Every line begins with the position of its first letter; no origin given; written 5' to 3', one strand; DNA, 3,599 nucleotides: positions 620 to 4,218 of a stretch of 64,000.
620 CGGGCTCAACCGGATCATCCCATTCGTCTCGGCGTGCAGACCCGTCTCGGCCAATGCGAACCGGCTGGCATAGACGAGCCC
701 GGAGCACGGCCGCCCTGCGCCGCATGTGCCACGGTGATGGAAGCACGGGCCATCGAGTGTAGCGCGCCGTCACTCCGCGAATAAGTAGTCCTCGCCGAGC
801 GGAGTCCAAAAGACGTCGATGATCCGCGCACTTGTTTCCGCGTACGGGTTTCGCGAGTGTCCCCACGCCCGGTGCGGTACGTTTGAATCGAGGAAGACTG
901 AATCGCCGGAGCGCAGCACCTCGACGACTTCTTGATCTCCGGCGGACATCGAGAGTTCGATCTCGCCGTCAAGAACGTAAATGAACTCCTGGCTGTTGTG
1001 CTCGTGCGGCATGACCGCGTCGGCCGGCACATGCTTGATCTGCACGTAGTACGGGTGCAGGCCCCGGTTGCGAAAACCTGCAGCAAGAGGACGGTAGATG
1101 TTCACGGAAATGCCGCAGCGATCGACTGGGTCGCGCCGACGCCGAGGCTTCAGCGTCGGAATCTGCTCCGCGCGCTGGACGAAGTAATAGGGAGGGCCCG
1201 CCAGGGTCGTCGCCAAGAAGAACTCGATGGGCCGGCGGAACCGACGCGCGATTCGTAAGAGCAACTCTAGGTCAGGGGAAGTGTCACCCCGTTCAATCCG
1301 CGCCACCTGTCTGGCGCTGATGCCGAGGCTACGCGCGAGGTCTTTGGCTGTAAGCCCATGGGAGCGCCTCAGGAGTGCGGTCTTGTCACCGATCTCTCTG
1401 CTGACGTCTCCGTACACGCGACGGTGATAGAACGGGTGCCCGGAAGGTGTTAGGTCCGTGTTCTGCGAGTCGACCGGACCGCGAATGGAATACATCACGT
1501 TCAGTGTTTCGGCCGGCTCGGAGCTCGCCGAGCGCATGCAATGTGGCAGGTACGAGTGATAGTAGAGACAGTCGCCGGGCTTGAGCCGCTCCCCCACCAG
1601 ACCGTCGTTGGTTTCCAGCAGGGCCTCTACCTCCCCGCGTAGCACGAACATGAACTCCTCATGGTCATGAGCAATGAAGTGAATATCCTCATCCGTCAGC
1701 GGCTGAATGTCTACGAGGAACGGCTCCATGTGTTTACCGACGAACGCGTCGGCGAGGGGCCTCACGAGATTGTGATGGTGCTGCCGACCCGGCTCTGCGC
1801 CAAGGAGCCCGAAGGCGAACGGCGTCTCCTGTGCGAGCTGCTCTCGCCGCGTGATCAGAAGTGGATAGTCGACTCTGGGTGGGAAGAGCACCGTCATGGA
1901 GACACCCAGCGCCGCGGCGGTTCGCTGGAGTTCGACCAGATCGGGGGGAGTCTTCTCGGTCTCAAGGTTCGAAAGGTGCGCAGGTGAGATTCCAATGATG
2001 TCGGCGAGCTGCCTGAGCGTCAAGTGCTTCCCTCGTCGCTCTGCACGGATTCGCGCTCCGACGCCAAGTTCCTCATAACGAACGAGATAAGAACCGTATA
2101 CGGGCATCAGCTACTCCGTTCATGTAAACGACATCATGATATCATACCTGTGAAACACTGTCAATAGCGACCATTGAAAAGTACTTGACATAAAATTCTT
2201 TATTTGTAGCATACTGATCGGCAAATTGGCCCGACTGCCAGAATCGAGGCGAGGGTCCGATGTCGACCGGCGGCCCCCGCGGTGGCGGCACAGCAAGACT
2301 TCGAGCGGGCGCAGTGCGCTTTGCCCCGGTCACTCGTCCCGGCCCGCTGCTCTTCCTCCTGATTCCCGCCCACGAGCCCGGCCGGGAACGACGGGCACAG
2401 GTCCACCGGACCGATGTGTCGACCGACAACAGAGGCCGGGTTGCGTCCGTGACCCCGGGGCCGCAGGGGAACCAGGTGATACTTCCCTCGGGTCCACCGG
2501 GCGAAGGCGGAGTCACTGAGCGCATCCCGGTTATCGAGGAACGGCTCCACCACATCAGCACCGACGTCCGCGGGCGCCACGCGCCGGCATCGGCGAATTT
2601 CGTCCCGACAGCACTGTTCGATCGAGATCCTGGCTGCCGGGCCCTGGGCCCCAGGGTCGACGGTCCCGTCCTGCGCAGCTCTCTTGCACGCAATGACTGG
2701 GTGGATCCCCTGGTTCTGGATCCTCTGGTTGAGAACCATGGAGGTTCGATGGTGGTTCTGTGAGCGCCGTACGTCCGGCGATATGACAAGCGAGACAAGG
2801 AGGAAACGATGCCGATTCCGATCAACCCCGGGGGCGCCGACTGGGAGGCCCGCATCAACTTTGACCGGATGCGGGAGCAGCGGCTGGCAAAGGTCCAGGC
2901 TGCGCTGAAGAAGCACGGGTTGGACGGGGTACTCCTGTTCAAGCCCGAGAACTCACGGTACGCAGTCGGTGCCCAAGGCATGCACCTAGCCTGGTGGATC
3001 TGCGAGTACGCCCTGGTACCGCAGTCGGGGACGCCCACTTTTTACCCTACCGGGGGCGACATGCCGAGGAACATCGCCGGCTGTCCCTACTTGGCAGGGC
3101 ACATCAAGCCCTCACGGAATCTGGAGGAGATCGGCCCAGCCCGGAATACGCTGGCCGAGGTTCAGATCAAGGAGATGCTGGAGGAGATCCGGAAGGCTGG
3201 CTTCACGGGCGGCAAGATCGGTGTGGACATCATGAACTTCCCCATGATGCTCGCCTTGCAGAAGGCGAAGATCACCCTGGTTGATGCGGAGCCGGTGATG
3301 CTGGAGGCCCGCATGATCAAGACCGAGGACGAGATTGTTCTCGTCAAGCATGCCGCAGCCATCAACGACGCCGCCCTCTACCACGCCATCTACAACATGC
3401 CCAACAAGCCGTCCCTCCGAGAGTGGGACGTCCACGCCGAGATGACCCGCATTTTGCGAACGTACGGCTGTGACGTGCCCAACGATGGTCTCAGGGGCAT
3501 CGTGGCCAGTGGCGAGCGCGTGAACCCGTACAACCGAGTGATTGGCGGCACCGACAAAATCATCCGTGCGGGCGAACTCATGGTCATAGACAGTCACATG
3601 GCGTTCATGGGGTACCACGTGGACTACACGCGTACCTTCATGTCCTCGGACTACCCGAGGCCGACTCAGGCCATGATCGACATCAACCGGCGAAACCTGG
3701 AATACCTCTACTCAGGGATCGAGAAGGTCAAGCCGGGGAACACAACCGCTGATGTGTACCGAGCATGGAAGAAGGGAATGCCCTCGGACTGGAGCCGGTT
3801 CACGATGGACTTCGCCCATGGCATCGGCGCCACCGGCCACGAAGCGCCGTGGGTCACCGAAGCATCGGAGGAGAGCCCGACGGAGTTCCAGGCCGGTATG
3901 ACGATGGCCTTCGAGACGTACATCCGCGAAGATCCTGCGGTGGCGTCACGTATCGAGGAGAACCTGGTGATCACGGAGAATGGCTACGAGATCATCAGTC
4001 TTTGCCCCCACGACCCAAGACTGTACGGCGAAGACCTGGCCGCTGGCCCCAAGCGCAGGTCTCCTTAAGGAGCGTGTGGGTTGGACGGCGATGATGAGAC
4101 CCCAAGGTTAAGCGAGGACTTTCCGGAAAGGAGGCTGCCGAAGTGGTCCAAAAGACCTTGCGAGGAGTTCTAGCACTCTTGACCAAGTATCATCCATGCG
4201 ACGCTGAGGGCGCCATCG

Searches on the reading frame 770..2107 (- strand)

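Call 45: search_protein_families(library=pfam, proteins=[window:770-2107:-], max_evalue=0.00001)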
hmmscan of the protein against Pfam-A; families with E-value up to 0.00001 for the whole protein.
window:770-2107:- (445 aa): 8 families
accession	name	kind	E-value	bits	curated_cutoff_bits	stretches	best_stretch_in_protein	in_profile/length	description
PF01381.28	HTH_3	-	4.8e-26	91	23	2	246-297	4-55/55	Helix-turn-helix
PF07883.17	Cupin_2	-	2.7e-21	75.5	27.2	2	366-418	12-60/70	Cupin domain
PF13560.12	HTH_31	-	6.9e-17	62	27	2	242-291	5-55/64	Helix-turn-helix domain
PF12844.13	HTH_19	-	9.6e-11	41.9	30.2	0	17-72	1-56/64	Helix-turn-helix domain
PF13443.12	HTH_26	-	1.5e-09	38.4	22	0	249-288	8-48/63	Cro/C1-type HTH DNA-binding domain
PF13413.12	HTH_25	-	2.2e-08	34.2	24.6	0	247-276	6-35/62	Helix-turn-helix domain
PF05899.18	Cupin_3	-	5.8e-06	26.3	23.5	0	371-407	24-57/74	EutQ-like cupin domain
PF02311.25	AraC_binding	-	6.5e-06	26.4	21.1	0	355-423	6-70/135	AraC-like ligand binding domain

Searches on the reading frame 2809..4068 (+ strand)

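Call 45: search_protein_families(library=pfam, proteins=[window:2809-4068:+], max_evalue=0.00001)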
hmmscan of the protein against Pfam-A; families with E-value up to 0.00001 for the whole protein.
window:2809-4068:+ (419 aa): 2 families
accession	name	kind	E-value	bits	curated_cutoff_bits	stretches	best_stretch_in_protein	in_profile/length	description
PF00557.29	Peptidase_M24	-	2.2e-30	106.4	23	1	179-390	3-208/208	Metallopeptidase family M24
PF01321.24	Creatinase_N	-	4.9e-08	34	22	1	25-170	1-128/128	Creatinase/Prolidase N-terminal domain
